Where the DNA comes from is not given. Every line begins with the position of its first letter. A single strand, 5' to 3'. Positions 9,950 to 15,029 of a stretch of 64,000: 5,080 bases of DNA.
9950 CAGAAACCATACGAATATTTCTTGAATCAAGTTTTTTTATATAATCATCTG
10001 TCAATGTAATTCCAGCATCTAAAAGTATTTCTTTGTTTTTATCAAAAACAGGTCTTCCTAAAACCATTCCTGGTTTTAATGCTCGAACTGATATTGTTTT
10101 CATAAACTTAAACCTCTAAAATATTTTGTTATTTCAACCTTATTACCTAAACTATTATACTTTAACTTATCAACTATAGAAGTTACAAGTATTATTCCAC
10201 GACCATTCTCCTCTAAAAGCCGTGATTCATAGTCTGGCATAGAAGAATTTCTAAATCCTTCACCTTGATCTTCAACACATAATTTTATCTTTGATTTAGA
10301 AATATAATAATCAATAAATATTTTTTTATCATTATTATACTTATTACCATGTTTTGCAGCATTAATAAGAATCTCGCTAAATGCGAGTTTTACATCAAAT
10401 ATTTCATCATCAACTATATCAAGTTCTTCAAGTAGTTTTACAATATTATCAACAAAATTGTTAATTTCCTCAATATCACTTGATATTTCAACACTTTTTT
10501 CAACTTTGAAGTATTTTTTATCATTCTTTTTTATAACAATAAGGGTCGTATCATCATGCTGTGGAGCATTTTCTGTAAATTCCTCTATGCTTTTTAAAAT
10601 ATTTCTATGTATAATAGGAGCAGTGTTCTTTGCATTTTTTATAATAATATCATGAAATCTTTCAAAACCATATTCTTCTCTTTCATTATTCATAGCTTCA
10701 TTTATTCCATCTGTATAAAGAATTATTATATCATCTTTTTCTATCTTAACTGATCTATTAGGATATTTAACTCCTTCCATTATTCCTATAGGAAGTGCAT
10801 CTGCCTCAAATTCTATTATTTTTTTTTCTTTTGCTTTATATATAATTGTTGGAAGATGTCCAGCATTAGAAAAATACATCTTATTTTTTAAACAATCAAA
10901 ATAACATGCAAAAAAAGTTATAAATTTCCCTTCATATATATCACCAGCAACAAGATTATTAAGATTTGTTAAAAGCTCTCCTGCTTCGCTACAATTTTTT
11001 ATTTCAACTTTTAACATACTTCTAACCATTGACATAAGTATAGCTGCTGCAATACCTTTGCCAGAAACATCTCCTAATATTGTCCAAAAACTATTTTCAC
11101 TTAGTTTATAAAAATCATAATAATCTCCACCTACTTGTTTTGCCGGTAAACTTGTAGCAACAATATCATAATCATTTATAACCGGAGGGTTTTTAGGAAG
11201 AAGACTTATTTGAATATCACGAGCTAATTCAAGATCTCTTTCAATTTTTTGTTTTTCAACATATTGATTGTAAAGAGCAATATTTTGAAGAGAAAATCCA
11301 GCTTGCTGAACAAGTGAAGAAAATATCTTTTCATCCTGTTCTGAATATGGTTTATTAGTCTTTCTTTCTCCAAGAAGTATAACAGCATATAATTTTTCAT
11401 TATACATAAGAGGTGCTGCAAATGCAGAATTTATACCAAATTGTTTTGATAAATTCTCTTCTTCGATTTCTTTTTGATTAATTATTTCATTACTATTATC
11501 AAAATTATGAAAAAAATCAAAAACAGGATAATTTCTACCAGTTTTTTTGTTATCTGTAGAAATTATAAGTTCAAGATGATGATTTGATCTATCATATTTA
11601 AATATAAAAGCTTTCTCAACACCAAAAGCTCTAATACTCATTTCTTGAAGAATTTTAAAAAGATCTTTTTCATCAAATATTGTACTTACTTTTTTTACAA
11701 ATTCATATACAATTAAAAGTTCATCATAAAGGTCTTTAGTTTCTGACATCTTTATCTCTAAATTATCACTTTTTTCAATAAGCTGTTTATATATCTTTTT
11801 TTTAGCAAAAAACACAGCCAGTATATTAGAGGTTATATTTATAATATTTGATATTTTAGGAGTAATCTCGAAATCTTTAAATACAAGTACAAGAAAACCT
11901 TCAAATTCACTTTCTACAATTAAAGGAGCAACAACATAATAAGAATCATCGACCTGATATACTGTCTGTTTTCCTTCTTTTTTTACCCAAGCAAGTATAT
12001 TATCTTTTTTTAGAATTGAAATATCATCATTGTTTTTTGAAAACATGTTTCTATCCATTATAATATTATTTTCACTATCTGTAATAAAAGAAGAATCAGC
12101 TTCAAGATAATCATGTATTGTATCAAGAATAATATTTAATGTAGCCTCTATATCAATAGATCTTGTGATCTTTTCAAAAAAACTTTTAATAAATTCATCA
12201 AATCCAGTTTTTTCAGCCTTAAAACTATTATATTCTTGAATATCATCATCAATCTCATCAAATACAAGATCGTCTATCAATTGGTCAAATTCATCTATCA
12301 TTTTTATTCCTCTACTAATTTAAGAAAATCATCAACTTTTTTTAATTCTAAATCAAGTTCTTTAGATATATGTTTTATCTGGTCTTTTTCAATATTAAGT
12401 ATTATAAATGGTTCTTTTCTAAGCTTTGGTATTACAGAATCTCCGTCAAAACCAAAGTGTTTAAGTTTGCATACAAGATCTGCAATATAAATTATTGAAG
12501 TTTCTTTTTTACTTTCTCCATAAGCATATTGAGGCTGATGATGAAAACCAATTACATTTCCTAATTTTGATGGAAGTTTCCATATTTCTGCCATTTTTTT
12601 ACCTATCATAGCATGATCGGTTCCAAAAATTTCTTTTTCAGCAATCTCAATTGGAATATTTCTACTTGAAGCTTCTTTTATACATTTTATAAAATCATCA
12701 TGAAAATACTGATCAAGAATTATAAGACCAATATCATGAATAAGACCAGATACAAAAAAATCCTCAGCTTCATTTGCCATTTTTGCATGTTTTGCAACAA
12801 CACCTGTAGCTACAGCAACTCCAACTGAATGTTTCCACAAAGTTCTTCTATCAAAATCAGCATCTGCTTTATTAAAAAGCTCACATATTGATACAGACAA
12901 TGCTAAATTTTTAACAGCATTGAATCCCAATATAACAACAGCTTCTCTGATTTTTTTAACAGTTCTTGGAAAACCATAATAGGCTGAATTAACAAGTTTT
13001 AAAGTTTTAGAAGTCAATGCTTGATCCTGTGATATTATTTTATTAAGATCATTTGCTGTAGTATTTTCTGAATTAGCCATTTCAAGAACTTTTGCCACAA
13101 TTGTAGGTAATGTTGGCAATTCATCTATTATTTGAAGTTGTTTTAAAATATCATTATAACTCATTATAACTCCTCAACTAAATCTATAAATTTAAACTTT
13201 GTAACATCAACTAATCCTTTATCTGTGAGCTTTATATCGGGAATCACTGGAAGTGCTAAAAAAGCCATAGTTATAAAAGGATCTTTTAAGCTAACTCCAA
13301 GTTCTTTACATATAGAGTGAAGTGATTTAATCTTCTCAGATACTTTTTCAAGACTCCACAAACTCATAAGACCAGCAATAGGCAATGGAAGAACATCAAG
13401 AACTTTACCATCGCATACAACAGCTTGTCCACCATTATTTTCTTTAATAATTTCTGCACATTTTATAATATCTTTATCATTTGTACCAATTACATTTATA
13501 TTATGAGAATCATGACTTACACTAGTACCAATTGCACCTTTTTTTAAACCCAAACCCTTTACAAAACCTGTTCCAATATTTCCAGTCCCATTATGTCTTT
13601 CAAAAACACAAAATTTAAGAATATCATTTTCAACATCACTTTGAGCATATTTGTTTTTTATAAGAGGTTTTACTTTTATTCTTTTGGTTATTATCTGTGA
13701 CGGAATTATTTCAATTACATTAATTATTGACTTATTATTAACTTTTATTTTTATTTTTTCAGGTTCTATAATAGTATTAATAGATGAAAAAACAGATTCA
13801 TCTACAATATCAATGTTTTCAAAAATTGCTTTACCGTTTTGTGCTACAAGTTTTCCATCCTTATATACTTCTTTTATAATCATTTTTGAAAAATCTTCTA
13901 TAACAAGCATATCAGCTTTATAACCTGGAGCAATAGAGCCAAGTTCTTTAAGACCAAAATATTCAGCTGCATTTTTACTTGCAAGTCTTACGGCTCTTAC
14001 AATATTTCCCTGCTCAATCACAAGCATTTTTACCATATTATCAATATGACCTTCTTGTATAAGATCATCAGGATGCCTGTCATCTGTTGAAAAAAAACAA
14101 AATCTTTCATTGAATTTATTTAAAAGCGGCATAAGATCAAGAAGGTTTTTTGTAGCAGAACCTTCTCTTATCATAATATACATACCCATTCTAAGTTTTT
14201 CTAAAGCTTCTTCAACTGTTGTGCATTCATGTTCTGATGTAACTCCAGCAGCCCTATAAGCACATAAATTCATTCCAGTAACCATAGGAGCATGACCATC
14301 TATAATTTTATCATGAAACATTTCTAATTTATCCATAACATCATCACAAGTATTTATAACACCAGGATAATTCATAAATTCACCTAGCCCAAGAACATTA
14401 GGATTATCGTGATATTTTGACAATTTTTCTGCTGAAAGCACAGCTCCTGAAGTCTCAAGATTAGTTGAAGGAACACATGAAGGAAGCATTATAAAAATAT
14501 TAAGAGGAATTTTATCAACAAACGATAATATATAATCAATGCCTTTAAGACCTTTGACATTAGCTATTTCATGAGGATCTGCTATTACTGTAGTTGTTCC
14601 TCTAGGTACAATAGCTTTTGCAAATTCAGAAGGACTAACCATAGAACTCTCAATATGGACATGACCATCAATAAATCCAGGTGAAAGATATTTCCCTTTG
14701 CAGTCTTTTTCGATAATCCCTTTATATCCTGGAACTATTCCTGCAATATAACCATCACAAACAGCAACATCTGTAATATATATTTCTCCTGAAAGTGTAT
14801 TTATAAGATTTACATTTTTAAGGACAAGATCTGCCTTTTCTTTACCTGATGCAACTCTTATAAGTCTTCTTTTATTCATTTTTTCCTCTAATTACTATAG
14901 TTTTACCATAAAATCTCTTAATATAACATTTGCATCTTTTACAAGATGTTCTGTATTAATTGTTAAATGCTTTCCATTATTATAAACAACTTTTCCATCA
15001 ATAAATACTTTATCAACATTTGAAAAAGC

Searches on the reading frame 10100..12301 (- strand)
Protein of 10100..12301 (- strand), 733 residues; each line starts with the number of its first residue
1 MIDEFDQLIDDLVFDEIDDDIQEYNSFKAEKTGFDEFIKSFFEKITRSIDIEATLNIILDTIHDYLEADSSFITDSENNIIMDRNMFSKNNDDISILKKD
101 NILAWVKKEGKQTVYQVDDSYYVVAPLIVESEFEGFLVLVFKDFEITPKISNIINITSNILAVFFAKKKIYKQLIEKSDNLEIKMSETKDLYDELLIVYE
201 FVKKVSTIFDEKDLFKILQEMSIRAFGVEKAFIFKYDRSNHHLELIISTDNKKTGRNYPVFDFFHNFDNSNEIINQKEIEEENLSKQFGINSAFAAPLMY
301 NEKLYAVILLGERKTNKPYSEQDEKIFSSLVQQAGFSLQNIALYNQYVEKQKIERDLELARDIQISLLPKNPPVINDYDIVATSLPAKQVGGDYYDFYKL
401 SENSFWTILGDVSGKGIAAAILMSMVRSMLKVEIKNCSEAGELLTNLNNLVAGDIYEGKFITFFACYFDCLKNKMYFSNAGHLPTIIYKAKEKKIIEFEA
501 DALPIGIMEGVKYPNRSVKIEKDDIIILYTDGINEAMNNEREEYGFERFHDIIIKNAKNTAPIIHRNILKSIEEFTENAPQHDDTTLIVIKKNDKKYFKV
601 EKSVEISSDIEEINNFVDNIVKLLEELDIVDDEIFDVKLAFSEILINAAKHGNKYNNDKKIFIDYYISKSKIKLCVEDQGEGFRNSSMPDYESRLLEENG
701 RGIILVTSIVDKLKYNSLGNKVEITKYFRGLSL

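Call 32: search_protein_families(library=pfam, proteins=[window:10100-12301:-], max_evalue=0.001)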
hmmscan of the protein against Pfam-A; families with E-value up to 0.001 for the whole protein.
window:10100-12301:- (733 aa): 6 families
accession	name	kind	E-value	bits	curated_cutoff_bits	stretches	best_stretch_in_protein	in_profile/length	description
PF07228.17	SpoIIE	-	3.1e-45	154.9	25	1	402-591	2-190/192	Stage II sporulation protein E (SpoIIE)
PF13581.12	HATPase_c_2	-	4.4e-18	66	27.4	1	607-726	2-127/127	Histidine kinase-like ATPase domain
PF13492.12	GAF_3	-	6.5e-09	36.7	27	1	212-340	3-129/129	GAF domain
PF01590.32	GAF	-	3.5e-07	31.2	22.4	1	217-337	9-132/133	GAF domain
PF13185.12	GAF_2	-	1.9e-06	28.6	28.6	1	285-338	83-135/136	GAF domain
PF02518.31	HATPase_c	-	0.0003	21.6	26.4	0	637-713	6-87/111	Histidine kinase-, DNA gyrase B-, and HSP90-like ATPase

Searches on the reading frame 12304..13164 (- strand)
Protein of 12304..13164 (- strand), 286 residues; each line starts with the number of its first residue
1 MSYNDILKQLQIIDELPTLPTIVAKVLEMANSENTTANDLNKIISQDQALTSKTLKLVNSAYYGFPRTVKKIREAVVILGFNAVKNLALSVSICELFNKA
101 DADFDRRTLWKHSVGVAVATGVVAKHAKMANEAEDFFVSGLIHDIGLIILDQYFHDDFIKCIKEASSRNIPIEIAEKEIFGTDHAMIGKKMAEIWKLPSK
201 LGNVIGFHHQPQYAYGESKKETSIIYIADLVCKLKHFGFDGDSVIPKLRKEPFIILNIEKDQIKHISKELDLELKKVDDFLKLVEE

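Call 32: search_protein_families(library=pfam, proteins=[window:12304-13164:-], max_evalue=0.001)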
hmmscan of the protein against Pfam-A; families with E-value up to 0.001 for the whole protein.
window:12304-13164:- (286 aa): 2 families
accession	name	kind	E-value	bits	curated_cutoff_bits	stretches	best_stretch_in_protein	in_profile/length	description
PF08668.18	HDOD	-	2.1e-59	200.7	22.9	1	16-211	1-196/196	HDOD domain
PF01966.28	HD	-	2e-05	25.3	22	1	110-230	2-112/116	HD domain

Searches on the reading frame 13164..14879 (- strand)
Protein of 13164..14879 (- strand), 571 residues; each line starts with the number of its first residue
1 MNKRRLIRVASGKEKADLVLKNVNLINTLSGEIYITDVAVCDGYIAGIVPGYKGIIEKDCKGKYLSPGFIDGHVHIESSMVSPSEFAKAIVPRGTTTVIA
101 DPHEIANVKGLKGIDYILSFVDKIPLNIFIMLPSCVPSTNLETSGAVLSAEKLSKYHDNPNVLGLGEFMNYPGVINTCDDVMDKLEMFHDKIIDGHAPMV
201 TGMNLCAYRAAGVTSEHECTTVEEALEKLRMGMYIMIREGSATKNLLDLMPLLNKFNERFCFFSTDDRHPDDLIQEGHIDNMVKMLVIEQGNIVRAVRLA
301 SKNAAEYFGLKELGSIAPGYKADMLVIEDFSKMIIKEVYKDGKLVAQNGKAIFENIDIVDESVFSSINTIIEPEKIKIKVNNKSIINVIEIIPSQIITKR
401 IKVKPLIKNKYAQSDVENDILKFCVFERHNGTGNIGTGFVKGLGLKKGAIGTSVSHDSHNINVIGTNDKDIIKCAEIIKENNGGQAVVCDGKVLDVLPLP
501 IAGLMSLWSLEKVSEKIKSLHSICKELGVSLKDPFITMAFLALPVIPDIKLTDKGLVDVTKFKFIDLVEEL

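Call 33: search_protein_families(library=pfam, proteins=[window:13164-14879:-], max_evalue=0.001)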
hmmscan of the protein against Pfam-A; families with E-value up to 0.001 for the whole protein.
window:13164-14879:- (571 aa): 3 families
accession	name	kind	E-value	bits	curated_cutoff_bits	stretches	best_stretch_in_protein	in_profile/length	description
PF13382.11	Adenine_deam_C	-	8.8e-66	220.9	27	1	395-563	1-169/169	Adenine deaminase C-terminal domain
PF01979.26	Amidohydro_1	-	8e-35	121.1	25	1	64-345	1-345/345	Amidohydrolase family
PF07969.17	Amidohydro_3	-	2e-09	37.9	29.7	0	59-81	4-31/472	Amidohydrolase family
